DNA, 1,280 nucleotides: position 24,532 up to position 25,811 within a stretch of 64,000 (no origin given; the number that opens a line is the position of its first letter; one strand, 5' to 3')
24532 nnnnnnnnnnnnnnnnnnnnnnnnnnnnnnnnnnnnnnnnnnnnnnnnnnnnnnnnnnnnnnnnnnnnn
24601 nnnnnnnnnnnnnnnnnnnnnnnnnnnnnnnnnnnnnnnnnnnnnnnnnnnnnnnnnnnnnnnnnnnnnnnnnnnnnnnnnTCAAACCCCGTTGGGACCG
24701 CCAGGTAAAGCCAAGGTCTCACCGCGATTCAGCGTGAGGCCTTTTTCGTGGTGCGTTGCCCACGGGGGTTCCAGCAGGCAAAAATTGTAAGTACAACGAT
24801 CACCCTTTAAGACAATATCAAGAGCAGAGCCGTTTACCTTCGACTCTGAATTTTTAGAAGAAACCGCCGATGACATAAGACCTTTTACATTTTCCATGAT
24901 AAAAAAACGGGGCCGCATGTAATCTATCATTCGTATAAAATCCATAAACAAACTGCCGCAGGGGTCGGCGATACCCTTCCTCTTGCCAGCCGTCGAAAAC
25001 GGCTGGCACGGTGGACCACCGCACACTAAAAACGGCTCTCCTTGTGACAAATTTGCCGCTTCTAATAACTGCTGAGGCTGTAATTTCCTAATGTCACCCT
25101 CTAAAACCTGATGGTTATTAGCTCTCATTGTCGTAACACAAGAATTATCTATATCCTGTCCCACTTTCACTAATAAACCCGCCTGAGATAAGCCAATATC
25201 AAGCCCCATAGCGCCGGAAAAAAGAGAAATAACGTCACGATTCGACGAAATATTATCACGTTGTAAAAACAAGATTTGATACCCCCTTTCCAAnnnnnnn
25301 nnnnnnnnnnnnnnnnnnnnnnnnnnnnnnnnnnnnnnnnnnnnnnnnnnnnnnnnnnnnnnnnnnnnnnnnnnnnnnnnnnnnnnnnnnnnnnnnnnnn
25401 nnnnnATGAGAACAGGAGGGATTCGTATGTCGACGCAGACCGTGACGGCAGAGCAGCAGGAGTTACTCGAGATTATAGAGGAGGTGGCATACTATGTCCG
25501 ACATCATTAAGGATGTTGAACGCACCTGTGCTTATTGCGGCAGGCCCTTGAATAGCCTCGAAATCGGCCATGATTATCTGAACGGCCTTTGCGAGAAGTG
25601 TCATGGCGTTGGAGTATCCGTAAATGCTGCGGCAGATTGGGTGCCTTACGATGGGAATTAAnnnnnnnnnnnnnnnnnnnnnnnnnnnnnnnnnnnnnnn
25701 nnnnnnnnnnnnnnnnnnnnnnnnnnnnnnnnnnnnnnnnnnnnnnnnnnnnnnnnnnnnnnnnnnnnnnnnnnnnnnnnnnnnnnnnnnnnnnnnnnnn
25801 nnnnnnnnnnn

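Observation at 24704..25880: Low-GC islet beside tRNA-Glu holding a decayed C5-cytosine methyltransferase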

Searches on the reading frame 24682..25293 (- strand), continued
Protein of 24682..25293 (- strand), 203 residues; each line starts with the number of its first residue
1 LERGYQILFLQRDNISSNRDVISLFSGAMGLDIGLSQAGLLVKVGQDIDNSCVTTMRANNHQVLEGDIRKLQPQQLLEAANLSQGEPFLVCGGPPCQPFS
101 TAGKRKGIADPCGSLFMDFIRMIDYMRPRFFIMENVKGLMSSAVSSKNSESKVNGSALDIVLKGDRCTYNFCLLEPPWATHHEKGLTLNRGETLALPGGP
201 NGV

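Call 45: find_encoding_contigs(protein=P0072, flank=5000, max_places=3)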
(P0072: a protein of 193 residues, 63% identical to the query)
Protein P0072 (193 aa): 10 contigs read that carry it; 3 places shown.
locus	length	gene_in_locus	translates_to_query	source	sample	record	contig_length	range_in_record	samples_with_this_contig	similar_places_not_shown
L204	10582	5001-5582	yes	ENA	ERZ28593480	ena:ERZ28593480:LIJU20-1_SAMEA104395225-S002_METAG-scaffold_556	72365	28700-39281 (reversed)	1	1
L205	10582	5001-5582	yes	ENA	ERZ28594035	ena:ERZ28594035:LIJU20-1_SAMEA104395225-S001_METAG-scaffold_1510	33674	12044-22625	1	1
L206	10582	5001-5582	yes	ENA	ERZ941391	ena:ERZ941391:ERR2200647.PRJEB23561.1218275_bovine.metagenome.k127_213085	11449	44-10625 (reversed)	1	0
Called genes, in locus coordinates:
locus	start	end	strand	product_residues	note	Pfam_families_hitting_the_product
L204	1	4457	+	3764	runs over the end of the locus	-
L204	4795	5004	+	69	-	-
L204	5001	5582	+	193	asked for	PF00145:DNA_methylase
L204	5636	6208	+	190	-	PF00145:DNA_methylase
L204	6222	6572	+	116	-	PF14511:RE_EcoO109I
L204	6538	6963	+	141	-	PF14511:RE_EcoO109I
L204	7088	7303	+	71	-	-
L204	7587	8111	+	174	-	PF13817:DDE_Tnp_IS66_C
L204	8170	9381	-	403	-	PF03235:GmrSD_N, PF01844:HNH, PF14279:HNH_5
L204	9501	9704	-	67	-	PF13443:HTH_26, PF01381:HTH_3 (weak)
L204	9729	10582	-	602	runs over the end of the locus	PF13476:AAA_23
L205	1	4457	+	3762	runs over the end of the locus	-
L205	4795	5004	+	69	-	-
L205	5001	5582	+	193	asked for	PF00145:DNA_methylase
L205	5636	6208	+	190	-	PF00145:DNA_methylase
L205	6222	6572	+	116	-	PF14511:RE_EcoO109I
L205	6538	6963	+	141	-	PF14511:RE_EcoO109I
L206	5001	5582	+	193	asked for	PF00145:DNA_methylase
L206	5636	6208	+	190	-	PF00145:DNA_methylase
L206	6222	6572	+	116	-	PF14511:RE_EcoO109I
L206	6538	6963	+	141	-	PF14511:RE_EcoO109I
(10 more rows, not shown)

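Call 46: find_encoding_contigs(protein=P0004, flank=5000, max_places=3)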
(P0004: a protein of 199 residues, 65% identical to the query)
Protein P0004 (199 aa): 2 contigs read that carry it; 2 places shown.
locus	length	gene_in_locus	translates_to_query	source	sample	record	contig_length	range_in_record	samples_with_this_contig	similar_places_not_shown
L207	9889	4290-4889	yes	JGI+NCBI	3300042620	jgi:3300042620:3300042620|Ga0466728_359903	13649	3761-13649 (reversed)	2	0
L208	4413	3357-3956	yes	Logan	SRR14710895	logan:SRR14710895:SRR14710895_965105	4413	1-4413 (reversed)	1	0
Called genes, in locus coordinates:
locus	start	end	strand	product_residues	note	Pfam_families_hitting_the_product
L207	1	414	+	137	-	PF19789:DUF6273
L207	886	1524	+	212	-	-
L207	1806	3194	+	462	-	-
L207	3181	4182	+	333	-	PF13566:DUF4130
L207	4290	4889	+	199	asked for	PF00145:DNA_methylase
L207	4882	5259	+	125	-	PF14511:RE_EcoO109I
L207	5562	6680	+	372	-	-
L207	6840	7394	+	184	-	PF02915:Rubrerythrin, PF21349:RUBY_RBDX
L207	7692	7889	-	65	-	PF02661:Fic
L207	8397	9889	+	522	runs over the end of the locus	PF00199:Catalase, PF06628:Catalase-rel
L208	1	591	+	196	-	?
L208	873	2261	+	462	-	-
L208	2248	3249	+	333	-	PF13566:DUF4130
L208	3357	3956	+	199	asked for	PF00145:DNA_methylase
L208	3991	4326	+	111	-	PF14511:RE_EcoO109I (weak)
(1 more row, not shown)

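Call 47: find_encoding_contigs(protein=P0047, flank=5000, max_places=3)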
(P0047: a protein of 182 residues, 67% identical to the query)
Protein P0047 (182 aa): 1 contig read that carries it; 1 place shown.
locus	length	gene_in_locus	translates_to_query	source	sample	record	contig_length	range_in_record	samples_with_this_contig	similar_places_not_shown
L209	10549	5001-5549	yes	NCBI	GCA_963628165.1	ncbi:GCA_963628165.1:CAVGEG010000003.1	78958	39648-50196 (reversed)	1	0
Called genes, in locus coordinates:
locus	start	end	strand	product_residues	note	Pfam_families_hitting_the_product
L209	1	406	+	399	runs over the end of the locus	PF01263:Aldose_epim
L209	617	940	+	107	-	PF20593:DUF6793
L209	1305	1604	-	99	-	-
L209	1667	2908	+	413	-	PF13537:GATase_7 (weak), PF00156:Pribosyltran (weak)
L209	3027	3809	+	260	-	PF01182:Glucosamine_iso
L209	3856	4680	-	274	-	PF00753:Lactamase_B, PF12706:Lactamase_B_2 (weak)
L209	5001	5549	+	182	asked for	PF00145:DNA_methylase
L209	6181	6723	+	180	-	PF14511:RE_EcoO109I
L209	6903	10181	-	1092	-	PF04313:HSDR_N, PF00270:DEAD, PF04851:ResIII, PF18766:SWI2_SNF2, PF22679:T1R_D3-like, PF12008:EcoR124_C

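Call 49: search_protein_families(library=padloc, proteins=[window:24682-25293:-], max_evalue=0.01)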
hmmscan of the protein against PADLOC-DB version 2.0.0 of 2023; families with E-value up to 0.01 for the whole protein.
window:24682-25293:- (203 aa): 63 families (the best 25 are shown)
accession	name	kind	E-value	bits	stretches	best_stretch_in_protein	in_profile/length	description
PDLC03378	MTase_II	-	5e-41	139.1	1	20-143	4-124/344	Type II methyltransferase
PDLC03272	MTase_II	-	2.4e-38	130.4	1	16-162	72-201/407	Type II methyltransferase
PDLC00026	DruM2|DruM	-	7e-38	129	1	18-146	4-127/336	DNA cytosine methylase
PDLC03234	MTase_II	-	8.5e-38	128.6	1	17-148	3-134/375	Type II methyltransferase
PDLC02650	DrmMII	-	2.4e-34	117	1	21-143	11-140/435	DrmMII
PDLC00033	DruM2|DruM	-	5e-34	116.2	1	18-153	21-147/368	DNA cytosine methylase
PDLC03326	MTase_II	-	2.2e-31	107.5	1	21-143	7-130/412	Type II methyltransferase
PDLC03237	MTase_II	-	2.9e-25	86.4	1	18-141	793-921/1036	Type II methyltransferase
PDLC00027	DruM2|DruM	-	4e-25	86.9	1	17-146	10-131/361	DNA cytosine methylase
PDLC03307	MTase_II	-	4.9e-24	83.2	1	22-142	4-117/382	Type II methyltransferase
PDLC00030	DruM2|DruM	-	6.8e-23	79.4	1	18-144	5-141/380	DNA cytosine methylase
PDLC02648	DrmMII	-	1.4e-22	78.1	1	16-143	19-173/468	DrmMII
PDLC00031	DruM2|DruM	-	2.1e-22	77.8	1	12-143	9-128/361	DNA cytosine methylase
PDLC02647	DrmMII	-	3.3e-21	73.6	1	21-137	121-239/447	DrmMII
PDLC03330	MTase_II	-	1.2e-19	68.4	1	10-141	88-219/430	Type II methyltransferase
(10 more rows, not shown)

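Call 64: search_solved_structures(query=L082:1209-1955:+, max_evalue=0.01)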
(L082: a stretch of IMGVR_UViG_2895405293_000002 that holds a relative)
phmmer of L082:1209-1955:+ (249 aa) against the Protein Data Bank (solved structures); distinct sequences matched with E-value up to 0.01: 0.

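Call 70: search_protein_families(library=phrogs, proteins=[L082:1209-1955:+, L083:4645-6402:+, L082:1996-3609:+], max_evalue=0.01)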
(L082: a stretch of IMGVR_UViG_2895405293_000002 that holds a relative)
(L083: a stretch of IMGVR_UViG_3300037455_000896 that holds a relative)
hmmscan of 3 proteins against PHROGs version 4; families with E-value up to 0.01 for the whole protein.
L082:1209-1955:+ (249 aa): 0 families

L083:4645-6402:+ (586 aa): 32 families (the best 25 are shown)
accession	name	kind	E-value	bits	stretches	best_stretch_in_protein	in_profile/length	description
phrog_38707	-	unknown function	7.7e-14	52.2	3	223-253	341-371/675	-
phrog_19577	-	head and packaging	3.7e-12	47.1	2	26-134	77-185/378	minor head protein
phrog_9625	-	unknown function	6e-11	41.6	2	178-245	436-493/1586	-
phrog_1219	-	tail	3.5e-10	41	2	57-118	76-137/233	tail needle protein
phrog_1899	-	unknown function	5.1e-10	39.3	1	48-129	276-347/933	-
phrog_4896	-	other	3.5e-08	34.3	2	69-182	152-269/291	glycerophosphoryl diester phosphodiesterase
phrog_16040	-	head and packaging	6.3e-06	25.4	1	33-182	130-271/1254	virion structural protein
phrog_5553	-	unknown function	8.7e-06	27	0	19-118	12-111/114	-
phrog_736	-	unknown function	9.1e-06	26.8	0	64-121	36-89/112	-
phrog_1775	-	head and packaging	1.2e-05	24.1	1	22-452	484-748/1609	minor head protein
phrog_15343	-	unknown function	1.8e-05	25.3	0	246-286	40-80/213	-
phrog_13576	-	other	2.6e-05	25.4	0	116-182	25-91/126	methyltransferase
phrog_27381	-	tail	4.3e-05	23.7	0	244-280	311-349/373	tail fiber protein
phrog_1193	-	other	5.8e-05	24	0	142-182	8-48/76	hemolysin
phrog_77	-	DNA, RNA and nucleotide metabolism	7.1e-05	22.5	1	25-174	655-783/967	SbcC-like subunit of palindrome specific endonuclease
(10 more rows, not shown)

L082:1996-3609:+ (538 aa): 0 families

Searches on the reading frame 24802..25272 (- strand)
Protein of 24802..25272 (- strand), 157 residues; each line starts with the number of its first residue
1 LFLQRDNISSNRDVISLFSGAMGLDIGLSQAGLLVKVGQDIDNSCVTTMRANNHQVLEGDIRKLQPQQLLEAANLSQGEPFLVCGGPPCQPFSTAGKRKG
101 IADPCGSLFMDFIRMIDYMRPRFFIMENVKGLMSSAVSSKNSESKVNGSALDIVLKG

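Call 65: search_solved_structures(query=window:24802-25272:-, max_evalue=1e-8)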
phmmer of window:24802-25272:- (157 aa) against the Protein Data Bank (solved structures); distinct sequences matched with E-value up to 1e-8: 33.
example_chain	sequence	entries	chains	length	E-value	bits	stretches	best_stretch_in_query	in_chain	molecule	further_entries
1dct_A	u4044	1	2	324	1.8e-21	80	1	13-135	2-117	PROTEIN (MODIFICATION METHYLASE HAEIII)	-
3ubt_Y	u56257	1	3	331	4.9e-20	75.4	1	13-135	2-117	Modification methylase HaeIII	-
3g7u_A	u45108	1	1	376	6.1e-16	62.1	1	13-139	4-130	Cytosine-specific methyltransferase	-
1fjx_A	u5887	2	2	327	1.5e-11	47.8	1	14-134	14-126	HHAI DNA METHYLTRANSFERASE | MODIFICATION METHYLASE HHAI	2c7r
2uz4_A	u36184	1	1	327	1.8e-11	47.6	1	14-134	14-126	MODIFICATION METHYLASE HHAI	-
2z6q_A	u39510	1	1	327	1.8e-11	47.6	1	14-134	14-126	Modification methylase HhaI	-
10mh_A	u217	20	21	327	1.8e-11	47.6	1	14-134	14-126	PROTEIN (CYTOSINE-SPECIFIC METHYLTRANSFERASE HHAI) | HaeIII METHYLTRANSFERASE | Modification methylase HhaI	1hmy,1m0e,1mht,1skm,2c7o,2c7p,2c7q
2uyc_A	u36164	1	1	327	1.8e-11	47.6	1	14-134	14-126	MODIFICATION METHYLASE HHAI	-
1svu_A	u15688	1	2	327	1.9e-11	47.6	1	14-134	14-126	Modification methylase HhaI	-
2i9k_A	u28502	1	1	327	2.1e-11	47.4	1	14-134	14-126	Modification methylase HhaI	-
2uyh_A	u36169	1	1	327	3.5e-11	46.7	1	14-134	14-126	MODIFICATION METHYLASE HHAI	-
2zcj_A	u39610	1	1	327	4.8e-11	46.2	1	14-134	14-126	Modification methylase HhaI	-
2z6u_A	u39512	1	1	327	1.3e-10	44.8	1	14-134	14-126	Modification methylase HhaI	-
2z6a_A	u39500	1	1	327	3.4e-10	43.5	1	14-134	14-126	Modification methylase HhaI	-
5guv_A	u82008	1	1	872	3.7e-09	40.1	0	16-134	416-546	DNA (cytosine-5)-methyltransferase 1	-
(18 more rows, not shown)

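Call 66: search_dna_similar(query=window:24802-25272:-, collection=plasmids, mode=protein, max_rows=10)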
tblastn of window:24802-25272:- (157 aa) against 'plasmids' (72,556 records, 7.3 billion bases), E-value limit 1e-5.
Records with a match: 748; places in all: 817; records where one place covers at least 80% of the query: 148.
Best place of each record, by identity: <60% 748.
By first word of the organism name: Escherichia 96; Enterococcus 48; Klebsiella 45; Salmonella 40; Acinetobacter 34; Bacillus 34; Clostridium 30; Rhizobium 20; Xanthomonas 17; Psychrobacter 12; and 176 more.
By predicted mobility (MOB-suite, as given by PLSDB): non-mobilizable 366; mobilizable 258; conjugative 124.
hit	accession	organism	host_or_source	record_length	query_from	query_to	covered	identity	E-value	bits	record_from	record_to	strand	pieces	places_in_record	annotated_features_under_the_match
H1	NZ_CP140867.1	Rhizobium leguminosarum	Trifolium pratense,whole organism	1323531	7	132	80%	53.0%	5e-37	140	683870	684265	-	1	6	record has no annotation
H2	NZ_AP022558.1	Geobacillus subterraneus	-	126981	13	133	77%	43.5%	7e-24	103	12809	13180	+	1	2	DNA cytosine methyltransferase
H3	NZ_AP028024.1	Helicobacter sp. NHP21005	Felis catus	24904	13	133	77%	43.3%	8e-22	97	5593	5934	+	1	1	DNA cytosine methyltransferase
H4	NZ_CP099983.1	Lactiplantibacillus plantarum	pickle,bacterial culture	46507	2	133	84%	39.6%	6e-24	103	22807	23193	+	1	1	DNA cytosine methyltransferase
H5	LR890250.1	Klebsiella pneumoniae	Homo sapiens,rectal swab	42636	9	133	80%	41.7%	2e-24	104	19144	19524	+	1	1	record has no annotation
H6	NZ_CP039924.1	Agrobacterium tumefaciens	-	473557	15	133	76%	43.4%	9e-27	111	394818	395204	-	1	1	DNA cytosine methyltransferase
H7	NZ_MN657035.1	Psychrobacter sp.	-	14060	4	132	82%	39.7%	2e-20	93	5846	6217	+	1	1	DNA cytosine methyltransferase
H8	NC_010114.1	Vibrio sp. 09022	-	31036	15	133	76%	43.0%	4e-25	107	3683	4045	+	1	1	DNA cytosine methyltransferase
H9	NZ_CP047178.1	Rathayibacter sp. VKM Ac-2759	Tanacetum vulgare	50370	14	132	76%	42.8%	7e-24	103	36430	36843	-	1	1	DNA cytosine methyltransferase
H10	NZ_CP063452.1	Rhodococcus pyridinivorans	oil-polluted soil,Libyan oil-polluted ...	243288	15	133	76%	42.6%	7e-25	106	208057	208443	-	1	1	DNA cytosine methyltransferase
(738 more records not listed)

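Call 70: search_protein_families(library=phrogs, proteins=[window:24802-25272:-], max_evalue=0.01)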
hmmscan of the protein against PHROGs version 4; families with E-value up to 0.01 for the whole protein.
window:24802-25272:- (157 aa): 7 families
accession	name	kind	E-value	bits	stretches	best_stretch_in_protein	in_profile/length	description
phrog_116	-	other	6.7e-37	128.2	1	10-136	206-329/779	DNA methyltransferase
phrog_363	-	other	1e-30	108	1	13-135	55-171/327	DNA methyltransferase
phrog_36001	-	unknown function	5.4e-10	39.1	1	14-90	20-98/715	-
phrog_864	-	DNA, RNA and nucleotide metabolism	7.9e-08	32.2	1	40-139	656-755/1064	DNA primase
phrog_5999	-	other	1.1e-05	26.4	1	14-104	5-95/109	DNA methyltransferase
phrog_29583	-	other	0.0001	22.2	1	83-139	82-138/468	DNA methyltransferase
phrog_757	-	other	0.0076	16.4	1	40-140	42-139/247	DNA methyltransferase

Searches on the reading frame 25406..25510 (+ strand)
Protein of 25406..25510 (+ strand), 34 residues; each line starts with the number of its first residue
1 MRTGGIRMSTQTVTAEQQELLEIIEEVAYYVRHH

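Call 6: search_protein_families(library=pfam, proteins=[window:25406-25510:+], max_evalue=0.1)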
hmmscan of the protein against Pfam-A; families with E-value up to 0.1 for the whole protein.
window:25406-25510:+ (34 aa): 0 families

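Call 7: search_protein_families(library=ncbifam, proteins=[window:25406-25510:+], max_evalue=0.1)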
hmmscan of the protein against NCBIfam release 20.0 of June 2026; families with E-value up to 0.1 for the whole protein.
window:25406-25510:+ (34 aa): 0 families

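Call 70: search_protein_families(library=phrogs, proteins=[window:25427-25510:+], max_evalue=0.01)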
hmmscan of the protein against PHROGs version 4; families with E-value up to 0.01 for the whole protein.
window:25427-25510:+ (27 aa): 0 families

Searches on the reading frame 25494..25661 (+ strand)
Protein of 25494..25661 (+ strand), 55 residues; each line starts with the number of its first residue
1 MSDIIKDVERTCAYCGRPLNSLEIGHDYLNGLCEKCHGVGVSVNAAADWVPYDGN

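Call 6: search_protein_families(library=pfam, proteins=[window:25494-25661:+], max_evalue=0.1)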
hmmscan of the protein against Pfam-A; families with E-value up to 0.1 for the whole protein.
window:25494-25661:+ (55 aa): 5 families
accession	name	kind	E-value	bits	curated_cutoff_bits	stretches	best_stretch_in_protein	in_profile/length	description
PF12773.13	DZR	-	0.0043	17.6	27.3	1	6-45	9-38/45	Double zinc ribbon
PF13240.11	Zn_Ribbon_1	-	0.0095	16.1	25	1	5-19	9-23/23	zinc-ribbon domain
PF19474.4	DUF6011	-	0.011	15.7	26.6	0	9-20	8-19/37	Family of unknown function (DUF6011)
PF16919.11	PknG_rubred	-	0.019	15.3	28.5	1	4-37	31-65/74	Protein kinase G rubredoxin domain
PF05810.19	NinF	-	0.048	14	27.5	1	11-24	1-14/25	NinF protein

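Call 7: search_protein_families(library=ncbifam, proteins=[window:25494-25661:+], max_evalue=0.1)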
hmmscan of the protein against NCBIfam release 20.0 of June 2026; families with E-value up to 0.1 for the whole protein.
window:25494-25661:+ (55 aa): 2 families
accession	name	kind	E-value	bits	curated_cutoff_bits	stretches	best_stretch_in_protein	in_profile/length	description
NF058604.1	RtpA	equivalog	0.055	13.6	65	0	6-45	6-38/50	anti-TRAP protein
TIGR04494.1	c550_PedF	equivalog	0.066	13.1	122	1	7-42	36-71/133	cytochrome c-550 PedF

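Call 23: find_homologous_proteins(query=window:25494-25658:+, max_evalue=1)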
Query seq(55 aa) (55 aa): 2 proteins with E <= 1 among 2 candidates.
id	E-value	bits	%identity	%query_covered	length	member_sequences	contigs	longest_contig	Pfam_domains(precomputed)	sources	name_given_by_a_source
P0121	3.1e-32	126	100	100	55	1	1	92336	-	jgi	jgi:5-methylcytosine-specific restriction endonuclease McrA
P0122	5.2e-23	97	78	100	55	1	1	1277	-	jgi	-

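Call 24: find_encoding_contigs(protein=P0122, flank=10000)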
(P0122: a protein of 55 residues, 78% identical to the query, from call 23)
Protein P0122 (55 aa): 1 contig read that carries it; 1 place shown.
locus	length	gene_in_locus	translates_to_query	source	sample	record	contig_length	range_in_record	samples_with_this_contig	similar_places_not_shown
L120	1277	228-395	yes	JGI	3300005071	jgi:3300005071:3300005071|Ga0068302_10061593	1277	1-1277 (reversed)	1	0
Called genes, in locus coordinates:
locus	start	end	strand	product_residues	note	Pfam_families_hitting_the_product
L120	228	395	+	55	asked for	-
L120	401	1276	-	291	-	?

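Call 25: find_encoding_contigs(protein=P0121, flank=10000)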
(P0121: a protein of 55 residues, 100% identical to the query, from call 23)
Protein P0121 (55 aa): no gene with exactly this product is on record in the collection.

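Call 38: search_protein_representatives(alignment_id=A3)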
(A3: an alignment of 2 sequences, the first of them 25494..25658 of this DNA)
Query: 2 sequences, 55 profile positions. Proteins with E-value up to 0.001 (for the whole library): 6; up to 1e-10: 1; up to 1e-30: 1. The best 6 are listed.
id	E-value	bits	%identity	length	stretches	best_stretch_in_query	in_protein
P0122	4.1e-37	142.0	-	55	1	1-55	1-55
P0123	1.6e-07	47.1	-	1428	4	9-41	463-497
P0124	4.2e-06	42.6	-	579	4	8-36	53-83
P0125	6.0e-06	42.1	-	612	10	30-47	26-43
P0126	5.4e-05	39.1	-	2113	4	10-53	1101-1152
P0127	1.0e-04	38.2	-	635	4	12-46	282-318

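Call 49: search_protein_families(library=padloc, proteins=[window:25494-25661:+], max_evalue=0.01)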
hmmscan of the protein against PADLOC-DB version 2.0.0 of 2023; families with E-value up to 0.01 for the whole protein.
window:25494-25661:+ (55 aa): 0 families

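Call 55: predict_structure(alignment_id=A3)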
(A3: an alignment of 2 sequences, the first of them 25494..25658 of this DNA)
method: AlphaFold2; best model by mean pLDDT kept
length: 55 residues; sequences in the alignment: 2
mean_pLDDT: 60.7   pTM: 0.36
mean pLDDT of the five models: 60.7, 58.7, 57.5, 49.8, 49.6
residues with pLDDT >= 90: 0; 70-90: 18; 50-70: 26; < 50: 11
segments of 3 or more residues with pLDDT < 50: 41-48
pLDDT, mean of each block of 10 residues (from residue 1): 54 76 64 67 48 50
secondary structure, 60 per line:
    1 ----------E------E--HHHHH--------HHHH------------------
elements in order: H21-25 H34-37

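Call 70: search_protein_families(library=phrogs, proteins=[window:25494-25661:+], max_evalue=0.01)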
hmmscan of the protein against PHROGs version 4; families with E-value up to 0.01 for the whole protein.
window:25494-25661:+ (55 aa): 0 families
